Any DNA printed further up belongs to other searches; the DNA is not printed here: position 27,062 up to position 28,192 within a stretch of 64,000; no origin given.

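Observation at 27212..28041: RHS cargo domain downstream of the DPGGL cleavage motif resembles the VgrG/phage gp5 OB-fold instead of a toxin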

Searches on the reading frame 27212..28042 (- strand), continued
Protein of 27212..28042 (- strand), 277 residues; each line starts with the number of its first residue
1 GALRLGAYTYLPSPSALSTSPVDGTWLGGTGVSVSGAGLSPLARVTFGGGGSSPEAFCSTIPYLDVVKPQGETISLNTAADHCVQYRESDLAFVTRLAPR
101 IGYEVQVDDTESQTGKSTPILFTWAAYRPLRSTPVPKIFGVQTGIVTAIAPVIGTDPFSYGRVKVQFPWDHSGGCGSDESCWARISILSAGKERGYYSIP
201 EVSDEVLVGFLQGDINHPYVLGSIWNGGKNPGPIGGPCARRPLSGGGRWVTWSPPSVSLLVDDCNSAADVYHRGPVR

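Call 42: fold_search(model_id=the predicted structure, library=pdb)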
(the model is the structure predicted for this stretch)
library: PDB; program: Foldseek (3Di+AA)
matches with E <= 10: 255; with E <= 0.001: 31
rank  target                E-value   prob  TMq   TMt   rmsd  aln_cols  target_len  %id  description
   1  7aef_q                1.7e-06  1.00  0.32  0.17   4.1       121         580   27  Cryo-EM structure of an extracellular contractile injection system in marine bacterium Algoriphagus machipongonensis,  (released 2022-02-23)
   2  7b5h_AJ               1.9e-06  1.00  0.34  0.17  11.1       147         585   26  Cryo-EM structure of the contractile injection system base plate from Anabaena PCC7120 (released 2022-02-23)
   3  9mlp_A                2.3e-06  1.00  0.33  0.16   5.6       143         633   32  Crystal structure of VgrS from Salmonella Typhimurium (released 2026-01-28)
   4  6rbk_C                3.0e-06  1.00  0.34  0.20   5.2       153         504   16  Cryo-EM structure of the anti-feeding prophage (AFP) baseplate in extended state, 3-fold symmetrised (released 2019-04-24)
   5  9qgm_8A               3.4e-06  1.00  0.31  0.17   7.2       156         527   19  Cryo-EM structure of the PlPVC1 central spike, 3-fold symmetrized (C3), in extended state (released 2025-10-29)
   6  9mlp_C                4.1e-06  1.00  0.34  0.16   5.6       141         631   33  Crystal structure of VgrS from Salmonella Typhimurium (released 2026-01-28)
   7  6j0m_A                4.1e-06  1.00  0.32  0.18   7.0       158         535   16  Cryo-EM Structure of an Extracellular Contractile Injection System, PVC baseplate in extended state (reconstructed wit (released 2019-04-10)
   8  9mlp_B                6.1e-06  1.00  0.34  0.16   4.8       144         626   34  Crystal structure of VgrS from Salmonella Typhimurium (released 2026-01-28)
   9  4uhv_A                1.1e-05  1.00  0.36  0.18  11.9       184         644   28  The structure of VgrG1, the needle tip of the bacterial Type VI Secretion System (released 2016-01-27)
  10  4mtk_A                2.5e-05  1.00  0.34  0.16   5.6       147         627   30  Crystal structure of PA0091 VgrG1, the central spike of the Type VI Secretion System (released 2014-10-01)
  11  7q5p_A                2.7e-05  1.00  0.34  0.16   5.6       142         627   30  Structure of VgrG1 from Pseudomonas protegens. (released 2021-12-15)
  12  4s37_F                3.0e-05  1.00  0.25  0.37  11.5       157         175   15  Crystal structure of R2 pyocin membrane-piercing spike (released 2016-01-27)
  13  4s37_D                3.6e-05  1.00  0.30  0.46   5.5       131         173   16  Crystal structure of R2 pyocin membrane-piercing spike (released 2016-01-27)
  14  4s37_R                3.8e-05  1.00  0.30  0.47   5.5       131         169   16  Crystal structure of R2 pyocin membrane-piercing spike (released 2016-01-27)
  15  4s37_H                4.5e-05  1.00  0.30  0.45   5.5       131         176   16  Crystal structure of R2 pyocin membrane-piercing spike (released 2016-01-27)
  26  3qr8                  1.9e-04  1.00  0.31  0.51   5.7       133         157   22  Crystal structure of the bacteriophage P2 membrane-piercing protein gpV (released 2012-02-22)
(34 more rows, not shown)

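Call 47: search_protein_representatives(protein=window:27212-28042:-)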
Query: 277 residues. Proteins with E-value up to 0.001 (for the whole library): 12818; up to 1e-10: 5505; up to 1e-30: 8. The best 150 are listed.
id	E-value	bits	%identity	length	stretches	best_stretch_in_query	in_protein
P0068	5.9e-75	268.6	39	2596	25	3-68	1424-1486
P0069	7.7e-70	251.8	38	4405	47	7-51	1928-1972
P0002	2.0e-65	237.3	58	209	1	73-277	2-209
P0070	5.3e-40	153.8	33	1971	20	7-73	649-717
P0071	3.7e-37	144.5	35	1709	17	6-71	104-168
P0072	7.4e-36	140.2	38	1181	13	2-53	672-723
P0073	3.1e-34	134.9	36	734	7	7-91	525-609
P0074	2.1e-32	128.9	37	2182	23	6-51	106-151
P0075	1.2e-30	123.1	38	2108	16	3-55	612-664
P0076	4.5e-29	117.9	38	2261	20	5-53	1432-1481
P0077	7.0e-29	117.3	43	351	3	155-233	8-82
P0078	1.1e-28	116.7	35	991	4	134-238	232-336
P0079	1.6e-27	112.9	33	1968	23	7-60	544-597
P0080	4.1e-27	111.5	37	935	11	8-57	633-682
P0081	2.4e-25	105.7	44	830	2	100-237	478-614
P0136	6.5e-22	94.4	50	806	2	125-231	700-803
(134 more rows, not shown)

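Call 48: search_protein_families(library=pfam, proteins=[P0068, P0069, P0136, P0078, P0077], max_evalue=0.001)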
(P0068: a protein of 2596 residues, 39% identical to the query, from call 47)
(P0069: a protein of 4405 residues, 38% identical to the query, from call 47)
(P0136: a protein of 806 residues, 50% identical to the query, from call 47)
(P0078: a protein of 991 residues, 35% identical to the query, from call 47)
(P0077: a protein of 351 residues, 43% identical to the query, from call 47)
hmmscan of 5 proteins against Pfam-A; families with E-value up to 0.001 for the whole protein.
P0068 (2596 aa): 3 families
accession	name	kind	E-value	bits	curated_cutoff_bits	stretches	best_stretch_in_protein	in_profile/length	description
PF01833.30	TIG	-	0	1004.4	20.9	26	1850-1929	1-84/84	IPT/TIG domain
PF20144.5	TIG_SUH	-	1.5e-63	211.4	24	0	1779-1822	14-54/94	TIG domain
PF00395.25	SLH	-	1.9e-08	34.6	20.8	0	144-186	2-44/44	S-layer homology domain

P0069 (4405 aa): 4 families
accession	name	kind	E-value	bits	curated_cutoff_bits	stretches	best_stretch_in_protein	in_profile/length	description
PF01833.30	TIG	-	0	1790.4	20.9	47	403-481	1-84/84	IPT/TIG domain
PF20144.5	TIG_SUH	-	1.2e-58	195.6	24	0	403-459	2-56/94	TIG domain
PF24612.2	Ig_TgrO1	-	4.1e-15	56.2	27.9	0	2559-2578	46-67/81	TgrO1-like, immunoglobulin-like domain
PF17963.7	Big_9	-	3.6e-05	25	23.6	1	4211-4295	4-89/89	Bacterial Ig domain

P0136 (806 aa): 4 families
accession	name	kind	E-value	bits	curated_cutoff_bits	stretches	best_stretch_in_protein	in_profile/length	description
PF05954.17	Phage_GPD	-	1.1e-49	169.7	30.1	1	398-677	11-300/305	Phage tail baseplate hub (GPD)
PF04717.18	Phage_base_V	-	4e-16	59.6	23.8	1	732-797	12-75/75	Type VI secretion system/phage-baseplate injector OB domain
PF01391.23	Collagen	-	1e-08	35.2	27.2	1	274-330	3-59/60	Collagen triple helix repeat (20 copies)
PF20093.5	DUF6484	-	0.00091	20.3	27.6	1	773-795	38-60/61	Domain of unknown function (DUF6484)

P0078 (991 aa): 7 families
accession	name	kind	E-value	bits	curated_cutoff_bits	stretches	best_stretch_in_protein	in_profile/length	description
PF05954.17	Phage_GPD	-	7.8e-105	350.8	30.1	2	559-780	79-303/305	Phage tail baseplate hub (GPD)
PF22178.3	Gp5_trimer_C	-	4.4e-46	156.1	30.9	2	339-448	1-111/112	Bacteriophage T4 gp5 C-terminal trimerisation domain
PF04717.18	Phage_base_V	-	2.2e-32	111.6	23.8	2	256-322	13-75/75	Type VI secretion system/phage-baseplate injector OB domain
PF20093.5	DUF6484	-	2.2e-12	47.9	27.6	2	298-320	38-60/61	Domain of unknown function (DUF6484)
PF19813.4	DUF6296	-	0.00029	21.2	27.2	0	245-263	32-50/78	Family of unknown function (DUF6296)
PF22255.2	Gp44-like_2nd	-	0.00032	21.1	27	0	552-624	7-75/84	Baseplate hub protein gp44-like, second domain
PF13296.11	T6SS_Vgr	-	0.00033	21.1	22.4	0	345-371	2-28/108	Putative type VI secretion system Rhs element Vgr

P0077 (351 aa): 2 families
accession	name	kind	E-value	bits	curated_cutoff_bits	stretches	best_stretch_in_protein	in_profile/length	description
PF04717.18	Phage_base_V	-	5.3e-60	200.2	23.8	3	2-74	3-75/75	Type VI secretion system/phage-baseplate injector OB domain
PF20093.5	DUF6484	-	1.4e-13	51.7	27.6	0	16-72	13-60/61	Domain of unknown function (DUF6484)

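Call 55: list_cluster_members(proteins=[L001:934-3441:-, P0217, P0219])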
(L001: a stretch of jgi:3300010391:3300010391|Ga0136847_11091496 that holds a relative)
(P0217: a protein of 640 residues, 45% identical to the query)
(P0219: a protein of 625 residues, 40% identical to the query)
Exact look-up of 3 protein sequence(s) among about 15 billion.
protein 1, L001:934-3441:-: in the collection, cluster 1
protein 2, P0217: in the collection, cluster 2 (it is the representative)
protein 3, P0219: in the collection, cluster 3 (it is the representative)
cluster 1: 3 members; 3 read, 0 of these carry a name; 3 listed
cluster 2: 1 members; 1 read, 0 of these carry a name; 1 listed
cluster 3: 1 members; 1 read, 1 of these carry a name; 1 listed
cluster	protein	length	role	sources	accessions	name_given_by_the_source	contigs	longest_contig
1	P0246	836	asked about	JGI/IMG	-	-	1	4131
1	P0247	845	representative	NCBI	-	-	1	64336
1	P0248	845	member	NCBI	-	-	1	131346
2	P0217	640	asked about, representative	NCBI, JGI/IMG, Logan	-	-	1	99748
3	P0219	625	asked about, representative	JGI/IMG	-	RHS repeat-associated protein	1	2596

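Call 56: find_encoding_contigs(protein=P0248, flank=10000, max_places=4)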
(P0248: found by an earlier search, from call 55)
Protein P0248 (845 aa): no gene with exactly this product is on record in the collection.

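Call 59: find_encoding_contigs(protein=P0247, flank=10000, max_places=4)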
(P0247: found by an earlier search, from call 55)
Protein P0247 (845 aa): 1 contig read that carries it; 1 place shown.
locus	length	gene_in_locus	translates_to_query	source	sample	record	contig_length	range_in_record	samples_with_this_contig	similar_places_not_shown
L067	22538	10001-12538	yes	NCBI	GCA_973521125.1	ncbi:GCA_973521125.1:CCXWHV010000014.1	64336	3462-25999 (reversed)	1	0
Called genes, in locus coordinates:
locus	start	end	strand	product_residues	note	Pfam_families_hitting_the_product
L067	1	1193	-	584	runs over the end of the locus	PF17297:PEPCK_N, PF00821:PEPCK_GTP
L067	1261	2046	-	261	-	PF01061:ABC2_membrane, PF12698:ABC2_membrane_3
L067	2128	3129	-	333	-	PF00005:ABC_tran, PF13304:AAA_21 (faint)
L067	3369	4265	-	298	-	PF13442:Cytochrome_CBB3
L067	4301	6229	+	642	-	PF17900:Peptidase_M1_N, PF01433:Peptidase_M1, PF09127:Leuk-A4-hydro_C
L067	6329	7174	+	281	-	-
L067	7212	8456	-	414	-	PF13173:AAA_14, PF13635:DUF4143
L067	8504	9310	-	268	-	PF25182:NonGDSL (weak), PF00657:Lipase_GDSL, PF13472:Lipase_GDSL_2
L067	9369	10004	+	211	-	PF00005:ABC_tran, PF13304:AAA_21 (faint)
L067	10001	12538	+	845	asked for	PF12704:MacB_PCD, PF02687:FtsX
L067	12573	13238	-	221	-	PF02086:MethyltransfD12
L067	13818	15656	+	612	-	PF02574:S-methyl_trans, PF02219:MTHFR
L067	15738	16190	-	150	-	PF07681:DoxX, PF04173:DoxD (weak)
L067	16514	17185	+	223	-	PF23914:TPR_CcmH_CycH, PF13432:TPR_16, PF00515:TPR_1, PF07719:TPR_2, PF13424:TPR_12, PF13414:TPR_11, PF13432:TPR_16, PF14559:TPR_19, +12 more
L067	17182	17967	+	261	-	PF00596:Aldolase_II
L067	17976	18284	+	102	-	PF00936:BMC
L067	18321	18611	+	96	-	PF03319:EutN_CcmL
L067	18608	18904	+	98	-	PF03319:EutN_CcmL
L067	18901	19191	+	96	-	PF03319:EutN_CcmL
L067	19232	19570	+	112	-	-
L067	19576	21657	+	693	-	PF00515:TPR_1 (faint), PF07719:TPR_2 (weak), PF13174:TPR_6 (faint), PF13181:TPR_8 (faint), PF13374:TPR_10 (faint), PF13414:TPR_11 (faint), PF13424:TPR_12 (faint), PF13428:TPR_14 (faint), +3 more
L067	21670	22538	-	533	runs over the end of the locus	PF02142:MGS, PF01808:AICARFT_IMPCHas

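Call 67: search_protein_families(library=phrogs, proteins=[window:27212-28042:-], max_evalue=0.01)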
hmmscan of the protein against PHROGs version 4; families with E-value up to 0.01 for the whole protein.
window:27212-28042:- (277 aa): 3 families
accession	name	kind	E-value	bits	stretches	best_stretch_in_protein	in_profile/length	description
phrog_34729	-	unknown function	4.1e-10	39.4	1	134-229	429-525/910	-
phrog_52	-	tail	0.0012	18.8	1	79-109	329-359/677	tail protein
phrog_4011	-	tail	0.002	18.2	1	187-231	76-120/315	baseplate protein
